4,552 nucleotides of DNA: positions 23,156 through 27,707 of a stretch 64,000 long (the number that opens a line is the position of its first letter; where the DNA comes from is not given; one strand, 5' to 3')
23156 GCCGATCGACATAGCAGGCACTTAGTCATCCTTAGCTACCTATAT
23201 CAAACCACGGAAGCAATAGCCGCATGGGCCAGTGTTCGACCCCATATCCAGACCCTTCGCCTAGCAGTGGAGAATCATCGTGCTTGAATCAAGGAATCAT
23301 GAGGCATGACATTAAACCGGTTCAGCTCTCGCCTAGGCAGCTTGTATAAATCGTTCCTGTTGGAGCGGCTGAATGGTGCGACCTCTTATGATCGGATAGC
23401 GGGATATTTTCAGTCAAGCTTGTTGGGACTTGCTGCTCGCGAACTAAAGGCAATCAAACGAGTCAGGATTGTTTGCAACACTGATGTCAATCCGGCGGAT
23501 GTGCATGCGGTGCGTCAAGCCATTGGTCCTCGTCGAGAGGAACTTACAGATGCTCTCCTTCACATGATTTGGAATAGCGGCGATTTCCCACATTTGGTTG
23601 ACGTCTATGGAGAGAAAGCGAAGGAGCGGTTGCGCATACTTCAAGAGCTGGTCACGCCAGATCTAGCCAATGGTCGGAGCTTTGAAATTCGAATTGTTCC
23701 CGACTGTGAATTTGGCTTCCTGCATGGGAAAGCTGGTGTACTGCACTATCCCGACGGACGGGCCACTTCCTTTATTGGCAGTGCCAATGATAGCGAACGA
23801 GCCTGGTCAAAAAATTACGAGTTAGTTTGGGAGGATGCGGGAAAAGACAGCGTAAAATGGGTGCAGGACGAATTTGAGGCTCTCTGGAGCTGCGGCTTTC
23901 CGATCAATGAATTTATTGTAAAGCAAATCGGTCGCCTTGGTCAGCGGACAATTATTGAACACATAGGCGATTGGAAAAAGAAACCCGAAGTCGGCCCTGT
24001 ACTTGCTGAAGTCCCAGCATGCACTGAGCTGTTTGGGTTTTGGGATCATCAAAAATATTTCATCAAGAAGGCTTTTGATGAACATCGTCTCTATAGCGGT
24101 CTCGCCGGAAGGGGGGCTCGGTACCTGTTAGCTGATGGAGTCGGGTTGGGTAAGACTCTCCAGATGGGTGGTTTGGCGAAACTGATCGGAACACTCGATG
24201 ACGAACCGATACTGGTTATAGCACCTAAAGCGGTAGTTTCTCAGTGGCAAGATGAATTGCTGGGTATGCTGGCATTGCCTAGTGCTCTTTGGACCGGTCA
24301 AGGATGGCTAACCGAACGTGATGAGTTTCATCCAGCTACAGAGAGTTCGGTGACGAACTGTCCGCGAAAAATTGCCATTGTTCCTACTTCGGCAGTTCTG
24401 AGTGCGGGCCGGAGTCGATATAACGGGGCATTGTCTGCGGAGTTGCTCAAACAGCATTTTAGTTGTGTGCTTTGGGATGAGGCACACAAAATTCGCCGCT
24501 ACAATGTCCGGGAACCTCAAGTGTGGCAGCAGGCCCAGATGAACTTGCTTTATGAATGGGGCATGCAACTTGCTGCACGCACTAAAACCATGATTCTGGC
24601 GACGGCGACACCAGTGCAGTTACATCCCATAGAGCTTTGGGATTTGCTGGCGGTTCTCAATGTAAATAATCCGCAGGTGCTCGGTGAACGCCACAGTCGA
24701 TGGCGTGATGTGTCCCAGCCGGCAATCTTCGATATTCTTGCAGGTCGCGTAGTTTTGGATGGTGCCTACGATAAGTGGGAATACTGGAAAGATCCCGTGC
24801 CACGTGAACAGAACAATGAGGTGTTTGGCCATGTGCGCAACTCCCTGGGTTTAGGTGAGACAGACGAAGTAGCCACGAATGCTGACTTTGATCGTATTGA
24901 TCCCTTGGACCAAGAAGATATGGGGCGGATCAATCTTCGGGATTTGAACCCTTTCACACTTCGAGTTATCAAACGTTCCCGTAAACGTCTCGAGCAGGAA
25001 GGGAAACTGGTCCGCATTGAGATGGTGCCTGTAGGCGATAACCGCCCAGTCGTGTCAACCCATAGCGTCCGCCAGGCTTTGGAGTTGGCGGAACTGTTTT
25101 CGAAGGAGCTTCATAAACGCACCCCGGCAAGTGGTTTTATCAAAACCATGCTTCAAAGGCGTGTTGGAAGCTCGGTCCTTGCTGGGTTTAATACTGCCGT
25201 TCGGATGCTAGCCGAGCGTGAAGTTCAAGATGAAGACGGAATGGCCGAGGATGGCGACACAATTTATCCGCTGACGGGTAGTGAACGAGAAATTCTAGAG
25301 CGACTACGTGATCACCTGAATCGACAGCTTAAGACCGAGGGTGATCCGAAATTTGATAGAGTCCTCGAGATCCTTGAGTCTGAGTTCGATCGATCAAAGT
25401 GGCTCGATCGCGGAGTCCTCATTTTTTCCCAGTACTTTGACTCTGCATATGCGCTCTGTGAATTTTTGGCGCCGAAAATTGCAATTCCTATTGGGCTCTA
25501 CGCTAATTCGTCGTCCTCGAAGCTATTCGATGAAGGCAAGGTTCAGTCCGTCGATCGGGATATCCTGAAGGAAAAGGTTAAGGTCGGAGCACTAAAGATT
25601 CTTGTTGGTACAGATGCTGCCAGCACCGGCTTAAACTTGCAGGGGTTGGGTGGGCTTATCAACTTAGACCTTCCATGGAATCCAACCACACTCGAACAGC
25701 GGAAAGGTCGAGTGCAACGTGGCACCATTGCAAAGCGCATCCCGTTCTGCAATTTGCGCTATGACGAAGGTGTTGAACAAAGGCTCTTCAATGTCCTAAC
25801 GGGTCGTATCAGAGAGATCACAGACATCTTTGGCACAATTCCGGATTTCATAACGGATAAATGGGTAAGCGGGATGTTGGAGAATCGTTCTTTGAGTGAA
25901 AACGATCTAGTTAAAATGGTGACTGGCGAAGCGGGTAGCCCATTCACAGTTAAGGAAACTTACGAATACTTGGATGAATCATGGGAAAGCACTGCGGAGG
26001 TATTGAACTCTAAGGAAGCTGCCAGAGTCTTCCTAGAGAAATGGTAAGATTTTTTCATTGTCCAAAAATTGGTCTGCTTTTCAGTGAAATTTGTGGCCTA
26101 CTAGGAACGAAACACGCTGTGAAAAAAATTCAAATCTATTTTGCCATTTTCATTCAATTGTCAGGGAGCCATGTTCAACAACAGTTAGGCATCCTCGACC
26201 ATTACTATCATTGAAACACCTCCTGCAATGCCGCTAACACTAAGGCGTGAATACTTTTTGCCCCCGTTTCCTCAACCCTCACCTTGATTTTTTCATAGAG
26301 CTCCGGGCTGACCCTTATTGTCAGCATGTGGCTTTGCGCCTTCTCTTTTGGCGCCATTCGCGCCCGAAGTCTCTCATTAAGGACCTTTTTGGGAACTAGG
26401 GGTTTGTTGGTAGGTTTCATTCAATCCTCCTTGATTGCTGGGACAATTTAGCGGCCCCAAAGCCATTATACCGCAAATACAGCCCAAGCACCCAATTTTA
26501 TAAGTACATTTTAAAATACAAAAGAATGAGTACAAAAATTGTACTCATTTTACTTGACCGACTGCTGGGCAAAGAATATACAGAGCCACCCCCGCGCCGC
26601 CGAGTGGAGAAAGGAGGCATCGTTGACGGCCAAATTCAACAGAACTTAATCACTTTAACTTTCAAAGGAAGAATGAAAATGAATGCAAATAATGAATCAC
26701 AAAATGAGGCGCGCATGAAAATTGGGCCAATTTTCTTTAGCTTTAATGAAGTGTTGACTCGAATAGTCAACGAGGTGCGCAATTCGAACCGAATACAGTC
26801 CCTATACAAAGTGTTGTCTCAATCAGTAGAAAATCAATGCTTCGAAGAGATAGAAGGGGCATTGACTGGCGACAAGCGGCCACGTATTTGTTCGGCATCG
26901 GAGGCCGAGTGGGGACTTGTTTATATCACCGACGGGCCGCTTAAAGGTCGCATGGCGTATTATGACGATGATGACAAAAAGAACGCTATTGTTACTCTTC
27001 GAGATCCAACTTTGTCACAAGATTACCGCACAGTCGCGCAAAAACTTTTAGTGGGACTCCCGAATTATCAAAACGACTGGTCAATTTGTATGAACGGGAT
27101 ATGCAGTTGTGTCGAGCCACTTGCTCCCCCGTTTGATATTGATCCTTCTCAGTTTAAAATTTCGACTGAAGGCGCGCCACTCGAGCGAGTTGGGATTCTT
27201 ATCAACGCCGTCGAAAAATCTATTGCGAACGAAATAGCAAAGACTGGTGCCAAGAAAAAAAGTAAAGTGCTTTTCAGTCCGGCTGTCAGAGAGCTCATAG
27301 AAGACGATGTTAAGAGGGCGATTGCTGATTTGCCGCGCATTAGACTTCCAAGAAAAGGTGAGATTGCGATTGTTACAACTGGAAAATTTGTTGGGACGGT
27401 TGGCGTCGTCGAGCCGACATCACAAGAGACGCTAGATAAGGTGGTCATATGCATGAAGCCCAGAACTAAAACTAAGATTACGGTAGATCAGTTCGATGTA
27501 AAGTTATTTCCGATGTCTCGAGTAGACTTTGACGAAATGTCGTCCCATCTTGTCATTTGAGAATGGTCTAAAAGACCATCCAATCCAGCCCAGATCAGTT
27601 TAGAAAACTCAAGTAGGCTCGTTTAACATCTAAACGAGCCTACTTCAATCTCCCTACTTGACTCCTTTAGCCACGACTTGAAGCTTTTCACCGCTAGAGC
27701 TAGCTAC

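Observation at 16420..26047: Four-gene methyltransferase / ATPase / HKD-SNF2 helicase operon: a BREX/DISARM-like but distinct, mechanistically uncharacterised defence system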

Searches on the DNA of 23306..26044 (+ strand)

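Call 66: search_dna_similar(query=L047:9001-11718:+, collection=ecoli_genomes, mode=distant, max_rows=6)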
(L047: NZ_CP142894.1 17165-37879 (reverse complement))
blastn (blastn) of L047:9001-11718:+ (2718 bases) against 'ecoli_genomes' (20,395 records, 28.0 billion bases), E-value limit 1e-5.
Records with a match: 50; places in all: 51; records where one place covers at least 80% of the query: 32.
Genomes with a match: 50 of 5426; with a place that covers at least 80% of the query: 32. Places per genome that has any: lowest 1, median 1, highest 2. On chromosomes: 51 places; on plasmids: 0.
Best place of each record, by identity: 80-90% 33; 60-80% 17.
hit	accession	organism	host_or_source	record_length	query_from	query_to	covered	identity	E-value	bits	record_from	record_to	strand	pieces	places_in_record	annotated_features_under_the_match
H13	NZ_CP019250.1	Escherichia coli strain 13KWH46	Homo sapiens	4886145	1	2715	100%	83.5%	0e+0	2873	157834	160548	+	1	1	phospholipase D-like domain-containing anti-phage protein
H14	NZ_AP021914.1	Escherichia coli strain WP2-W18-CRE-03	-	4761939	1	2715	100%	83.4%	0e+0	2868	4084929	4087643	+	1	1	phospholipase D-like domain-containing anti-phage protein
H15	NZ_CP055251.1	Escherichia coli strain AH01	chicken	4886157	1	2715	100%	83.4%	0e+0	2868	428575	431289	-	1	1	phospholipase D-like domain-containing anti-phage protein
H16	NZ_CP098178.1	Escherichia coli strain Z0117EC0148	Canis lupus familiaris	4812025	1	2715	100%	83.4%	0e+0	2868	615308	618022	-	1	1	phospholipase D-like domain-containing anti-phage protein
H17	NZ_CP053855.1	Escherichia coli strain 258E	duck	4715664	1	2715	100%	83.4%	0e+0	2868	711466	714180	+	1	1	phospholipase D-like domain-containing anti-phage protein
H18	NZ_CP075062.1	Escherichia coli strain EC_J_9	swine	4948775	1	2715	100%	83.4%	0e+0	2868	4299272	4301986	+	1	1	phospholipase D-like domain-containing anti-phage protein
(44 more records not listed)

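Call 67: get_annotated_region(hit=H13, flank=9500)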
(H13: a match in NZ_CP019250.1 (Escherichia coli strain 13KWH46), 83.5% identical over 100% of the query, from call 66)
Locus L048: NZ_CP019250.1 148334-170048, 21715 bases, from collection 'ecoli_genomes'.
description: Escherichia coli strain 13KWH46 chromosome, complete genome
organism: Escherichia coli strain 13KWH46 (NCBI taxid 562)
replicon: chromosome; assembly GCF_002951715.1
host: Homo sapiens; source: urine; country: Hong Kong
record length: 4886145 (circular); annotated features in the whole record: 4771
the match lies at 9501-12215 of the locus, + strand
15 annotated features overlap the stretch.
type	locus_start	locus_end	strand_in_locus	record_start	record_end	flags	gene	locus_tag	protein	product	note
CDS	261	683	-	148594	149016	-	-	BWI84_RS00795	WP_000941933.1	fosfomycin resistance glutathione transferase FosA7.5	-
CDS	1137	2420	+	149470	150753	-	-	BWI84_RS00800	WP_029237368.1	ISL3 family transposase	-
CDS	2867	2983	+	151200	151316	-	-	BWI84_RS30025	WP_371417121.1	excisionase family DNA-binding protein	-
CDS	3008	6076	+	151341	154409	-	-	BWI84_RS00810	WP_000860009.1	anti-phage-associated DUF499 domain-containing protein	-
CDS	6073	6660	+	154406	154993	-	-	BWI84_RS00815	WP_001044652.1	anti-phage-associated DUF3780 domain-containing protein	-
CDS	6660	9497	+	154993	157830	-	-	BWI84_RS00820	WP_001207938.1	anti-phage-associated DUF1156 domain-containing protein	-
CDS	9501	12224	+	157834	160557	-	-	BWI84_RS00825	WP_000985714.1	phospholipase D-like domain-containing anti-phage protein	-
CDS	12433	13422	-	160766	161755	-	-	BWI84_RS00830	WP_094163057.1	restriction endonuclease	-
CDS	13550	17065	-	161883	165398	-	-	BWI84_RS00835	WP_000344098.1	AAA domain-containing protein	-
CDS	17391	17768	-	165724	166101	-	-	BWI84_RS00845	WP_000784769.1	hypothetical protein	-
CDS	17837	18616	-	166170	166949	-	-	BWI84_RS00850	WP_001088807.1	HNH endonuclease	-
CDS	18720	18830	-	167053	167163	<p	-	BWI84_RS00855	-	DUF4102 domain-containing protein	incomplete; partial in the middle of a contig; missing C-terminus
tRNA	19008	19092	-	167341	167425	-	-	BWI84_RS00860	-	tRNA-Leu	-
CDS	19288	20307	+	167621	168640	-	ahr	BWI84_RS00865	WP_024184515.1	NADPH-dependent aldehyde reductase Ahr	-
CDS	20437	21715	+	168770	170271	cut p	yjgR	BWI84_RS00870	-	helicase HerA-like C-terminal domain-containing protein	frameshifted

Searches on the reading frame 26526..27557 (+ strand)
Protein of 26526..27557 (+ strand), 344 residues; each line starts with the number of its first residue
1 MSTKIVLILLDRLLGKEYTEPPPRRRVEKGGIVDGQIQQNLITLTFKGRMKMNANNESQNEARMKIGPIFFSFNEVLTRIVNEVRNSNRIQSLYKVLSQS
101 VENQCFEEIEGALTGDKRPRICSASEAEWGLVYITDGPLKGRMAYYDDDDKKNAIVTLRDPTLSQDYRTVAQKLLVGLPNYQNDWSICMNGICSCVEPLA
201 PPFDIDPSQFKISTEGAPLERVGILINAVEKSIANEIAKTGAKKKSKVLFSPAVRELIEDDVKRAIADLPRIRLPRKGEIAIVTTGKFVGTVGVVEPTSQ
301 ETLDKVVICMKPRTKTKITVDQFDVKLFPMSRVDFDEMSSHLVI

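Call 26: search_protein_families(library=pfam, proteins=[window:26526-27557:+], max_evalue=0.001)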
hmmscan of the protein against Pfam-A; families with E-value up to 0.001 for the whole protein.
window:26526-27557:+ (344 aa): 1 family
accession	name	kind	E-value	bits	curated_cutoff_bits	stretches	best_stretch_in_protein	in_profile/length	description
PF00467.35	KOW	-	0.00037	20.7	22.3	0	277-296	1-20/32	KOW motif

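Call 31: search_protein_families(library=padloc, proteins=[window:26526-27557:+], max_evalue=0.001)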
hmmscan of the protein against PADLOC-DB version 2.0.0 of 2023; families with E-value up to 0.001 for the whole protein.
window:26526-27557:+ (344 aa): 0 families

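Call 61: search_protein_families(library=ncbifam, proteins=[window:26526-27557:+], max_evalue=0.001)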
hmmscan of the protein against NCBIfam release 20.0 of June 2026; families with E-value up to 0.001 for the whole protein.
window:26526-27557:+ (344 aa): 0 families

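Call 62: search_protein_families(library=phrogs, proteins=[window:26526-27557:+], max_evalue=0.001)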
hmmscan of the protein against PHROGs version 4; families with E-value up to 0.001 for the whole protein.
window:26526-27557:+ (344 aa): 0 families
